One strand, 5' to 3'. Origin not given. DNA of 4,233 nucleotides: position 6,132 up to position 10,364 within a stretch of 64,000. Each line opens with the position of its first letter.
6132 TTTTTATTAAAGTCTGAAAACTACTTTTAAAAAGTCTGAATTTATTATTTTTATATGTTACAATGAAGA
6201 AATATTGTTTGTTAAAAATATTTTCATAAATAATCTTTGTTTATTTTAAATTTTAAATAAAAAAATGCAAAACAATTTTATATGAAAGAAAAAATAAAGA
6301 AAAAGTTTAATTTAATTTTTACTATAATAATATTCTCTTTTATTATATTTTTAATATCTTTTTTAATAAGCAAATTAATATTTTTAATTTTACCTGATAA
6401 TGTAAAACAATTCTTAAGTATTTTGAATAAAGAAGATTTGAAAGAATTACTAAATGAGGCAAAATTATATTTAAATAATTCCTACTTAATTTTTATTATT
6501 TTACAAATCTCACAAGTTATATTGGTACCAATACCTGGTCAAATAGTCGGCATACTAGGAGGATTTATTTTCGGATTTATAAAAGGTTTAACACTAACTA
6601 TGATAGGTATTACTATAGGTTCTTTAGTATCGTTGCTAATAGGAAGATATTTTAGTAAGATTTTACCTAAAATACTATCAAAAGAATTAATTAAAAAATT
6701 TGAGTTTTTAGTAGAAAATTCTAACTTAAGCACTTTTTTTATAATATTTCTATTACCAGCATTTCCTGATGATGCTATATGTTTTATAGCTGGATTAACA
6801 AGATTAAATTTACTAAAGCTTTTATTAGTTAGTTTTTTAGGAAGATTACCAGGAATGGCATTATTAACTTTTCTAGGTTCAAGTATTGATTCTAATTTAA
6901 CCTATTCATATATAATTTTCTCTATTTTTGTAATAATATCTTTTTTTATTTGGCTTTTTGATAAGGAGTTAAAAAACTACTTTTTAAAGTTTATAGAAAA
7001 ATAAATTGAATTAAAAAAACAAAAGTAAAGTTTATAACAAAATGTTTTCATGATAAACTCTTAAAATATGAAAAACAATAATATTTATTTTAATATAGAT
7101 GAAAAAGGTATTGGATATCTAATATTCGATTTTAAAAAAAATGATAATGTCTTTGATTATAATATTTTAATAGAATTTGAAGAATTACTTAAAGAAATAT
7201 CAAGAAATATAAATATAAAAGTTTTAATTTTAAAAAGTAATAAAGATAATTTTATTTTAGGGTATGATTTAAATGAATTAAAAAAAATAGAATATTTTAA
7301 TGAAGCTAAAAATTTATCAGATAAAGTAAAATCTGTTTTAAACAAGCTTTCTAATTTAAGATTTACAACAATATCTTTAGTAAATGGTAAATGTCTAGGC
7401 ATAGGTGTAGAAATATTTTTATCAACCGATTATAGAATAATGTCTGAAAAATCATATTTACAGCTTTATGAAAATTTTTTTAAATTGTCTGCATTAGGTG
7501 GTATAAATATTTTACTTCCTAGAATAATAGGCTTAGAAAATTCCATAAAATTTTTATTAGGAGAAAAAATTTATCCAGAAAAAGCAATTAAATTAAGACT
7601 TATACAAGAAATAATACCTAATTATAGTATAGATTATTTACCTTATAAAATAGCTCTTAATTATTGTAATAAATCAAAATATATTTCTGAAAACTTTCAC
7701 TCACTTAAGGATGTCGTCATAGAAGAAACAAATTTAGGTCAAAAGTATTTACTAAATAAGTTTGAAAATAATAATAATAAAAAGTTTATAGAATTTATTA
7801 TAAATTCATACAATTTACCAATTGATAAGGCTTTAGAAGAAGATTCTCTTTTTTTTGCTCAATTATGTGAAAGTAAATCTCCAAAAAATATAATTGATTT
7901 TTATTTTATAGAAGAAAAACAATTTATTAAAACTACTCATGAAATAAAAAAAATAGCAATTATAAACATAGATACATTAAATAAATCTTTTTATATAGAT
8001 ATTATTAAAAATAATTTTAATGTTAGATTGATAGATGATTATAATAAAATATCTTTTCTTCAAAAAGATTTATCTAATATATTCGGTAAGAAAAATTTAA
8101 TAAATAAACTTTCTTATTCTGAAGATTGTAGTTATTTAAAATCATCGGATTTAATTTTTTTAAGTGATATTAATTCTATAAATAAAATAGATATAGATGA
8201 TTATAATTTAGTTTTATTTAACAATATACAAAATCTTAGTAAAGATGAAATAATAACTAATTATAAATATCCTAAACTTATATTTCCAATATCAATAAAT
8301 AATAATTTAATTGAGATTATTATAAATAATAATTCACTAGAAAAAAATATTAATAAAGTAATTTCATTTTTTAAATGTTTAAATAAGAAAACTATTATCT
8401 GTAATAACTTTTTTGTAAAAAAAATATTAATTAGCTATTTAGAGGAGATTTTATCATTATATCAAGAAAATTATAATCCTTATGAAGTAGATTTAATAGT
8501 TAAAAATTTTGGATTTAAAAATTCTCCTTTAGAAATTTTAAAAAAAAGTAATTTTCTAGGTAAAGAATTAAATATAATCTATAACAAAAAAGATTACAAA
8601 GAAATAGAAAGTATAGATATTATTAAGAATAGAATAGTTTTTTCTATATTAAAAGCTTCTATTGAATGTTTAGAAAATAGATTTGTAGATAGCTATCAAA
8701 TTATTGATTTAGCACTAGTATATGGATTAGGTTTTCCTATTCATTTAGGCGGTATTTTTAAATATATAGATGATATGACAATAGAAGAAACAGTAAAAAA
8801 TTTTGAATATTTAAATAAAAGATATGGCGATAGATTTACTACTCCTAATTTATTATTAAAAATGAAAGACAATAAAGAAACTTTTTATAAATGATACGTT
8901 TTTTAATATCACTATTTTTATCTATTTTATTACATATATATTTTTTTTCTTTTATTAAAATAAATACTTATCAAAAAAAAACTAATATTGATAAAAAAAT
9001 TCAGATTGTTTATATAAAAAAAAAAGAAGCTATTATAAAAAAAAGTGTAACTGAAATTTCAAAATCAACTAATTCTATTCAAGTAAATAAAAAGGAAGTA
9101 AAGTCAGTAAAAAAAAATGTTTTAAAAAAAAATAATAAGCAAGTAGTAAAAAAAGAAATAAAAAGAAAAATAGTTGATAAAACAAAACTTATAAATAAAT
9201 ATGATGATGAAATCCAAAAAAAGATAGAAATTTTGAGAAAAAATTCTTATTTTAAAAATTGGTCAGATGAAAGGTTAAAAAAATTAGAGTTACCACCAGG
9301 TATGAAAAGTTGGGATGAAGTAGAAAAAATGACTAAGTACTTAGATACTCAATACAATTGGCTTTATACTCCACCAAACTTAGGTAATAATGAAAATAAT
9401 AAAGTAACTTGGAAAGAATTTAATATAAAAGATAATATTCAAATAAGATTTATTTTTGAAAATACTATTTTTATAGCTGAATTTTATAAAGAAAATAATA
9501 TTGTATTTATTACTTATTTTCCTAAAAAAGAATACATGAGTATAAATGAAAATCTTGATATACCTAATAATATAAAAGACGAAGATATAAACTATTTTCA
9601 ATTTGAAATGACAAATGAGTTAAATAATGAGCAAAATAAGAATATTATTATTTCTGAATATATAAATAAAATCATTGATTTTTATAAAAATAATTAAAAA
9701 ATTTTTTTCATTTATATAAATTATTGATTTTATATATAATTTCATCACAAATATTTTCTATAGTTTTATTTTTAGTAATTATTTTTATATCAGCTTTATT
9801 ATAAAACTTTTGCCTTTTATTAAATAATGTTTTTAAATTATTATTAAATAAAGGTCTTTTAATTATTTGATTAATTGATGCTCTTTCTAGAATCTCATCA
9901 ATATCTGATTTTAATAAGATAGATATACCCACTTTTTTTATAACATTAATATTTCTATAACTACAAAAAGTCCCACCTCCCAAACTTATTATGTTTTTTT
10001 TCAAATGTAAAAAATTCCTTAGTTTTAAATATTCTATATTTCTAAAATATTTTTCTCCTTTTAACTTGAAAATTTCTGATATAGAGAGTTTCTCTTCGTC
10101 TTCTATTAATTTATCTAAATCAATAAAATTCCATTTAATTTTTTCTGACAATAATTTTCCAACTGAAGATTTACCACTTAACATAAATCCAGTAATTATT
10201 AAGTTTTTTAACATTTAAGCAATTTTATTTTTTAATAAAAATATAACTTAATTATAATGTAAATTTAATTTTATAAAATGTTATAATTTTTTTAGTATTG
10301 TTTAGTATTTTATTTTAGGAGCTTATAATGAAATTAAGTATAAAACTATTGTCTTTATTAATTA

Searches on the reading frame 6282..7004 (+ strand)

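Call 18: search_protein_families(library=pfam, proteins=[window:6282-7004:+], max_evalue=0.00001)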
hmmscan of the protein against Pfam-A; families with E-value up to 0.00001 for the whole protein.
window:6282-7004:+ (240 aa): 1 family
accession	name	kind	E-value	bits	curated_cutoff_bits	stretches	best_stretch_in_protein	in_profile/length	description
PF09335.16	VTT_dom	-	1.6e-23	83.9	33.9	1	84-200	1-122/123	VTT domain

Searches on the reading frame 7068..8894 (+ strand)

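Call 18: search_protein_families(library=pfam, proteins=[window:7068-8894:+], max_evalue=0.00001)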
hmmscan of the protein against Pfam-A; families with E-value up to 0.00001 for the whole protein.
window:7068-8894:+ (608 aa): 3 families
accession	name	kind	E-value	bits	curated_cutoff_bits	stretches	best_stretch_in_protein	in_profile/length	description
PF00378.25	ECH_1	-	1.3e-19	71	27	1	12-203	3-194/251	Enoyl-CoA hydratase/isomerase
PF00725.27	3HCDH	-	3.5e-12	47.1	22.1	0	519-602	3-83/97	3-hydroxyacyl-CoA dehydrogenase, C-terminal domain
PF16113.10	ECH_2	-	1.4e-08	35.1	27.2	1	17-211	3-200/335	Enoyl-CoA hydratase/isomerase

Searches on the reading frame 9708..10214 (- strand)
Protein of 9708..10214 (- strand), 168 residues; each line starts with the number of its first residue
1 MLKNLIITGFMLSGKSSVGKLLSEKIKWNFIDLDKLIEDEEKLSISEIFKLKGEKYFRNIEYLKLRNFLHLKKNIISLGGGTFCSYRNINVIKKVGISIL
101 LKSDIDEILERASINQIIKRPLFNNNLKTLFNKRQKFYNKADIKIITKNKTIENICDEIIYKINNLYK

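Call 18: search_protein_families(library=pfam, proteins=[window:9708-10214:-], max_evalue=0.00001)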
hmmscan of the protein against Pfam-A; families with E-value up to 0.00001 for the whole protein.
window:9708-10214:- (168 aa): 1 family
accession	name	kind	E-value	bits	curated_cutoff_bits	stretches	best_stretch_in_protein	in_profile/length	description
PF01202.28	SKI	-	2.2e-38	132.3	22.1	1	13-163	3-158/159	Shikimate kinase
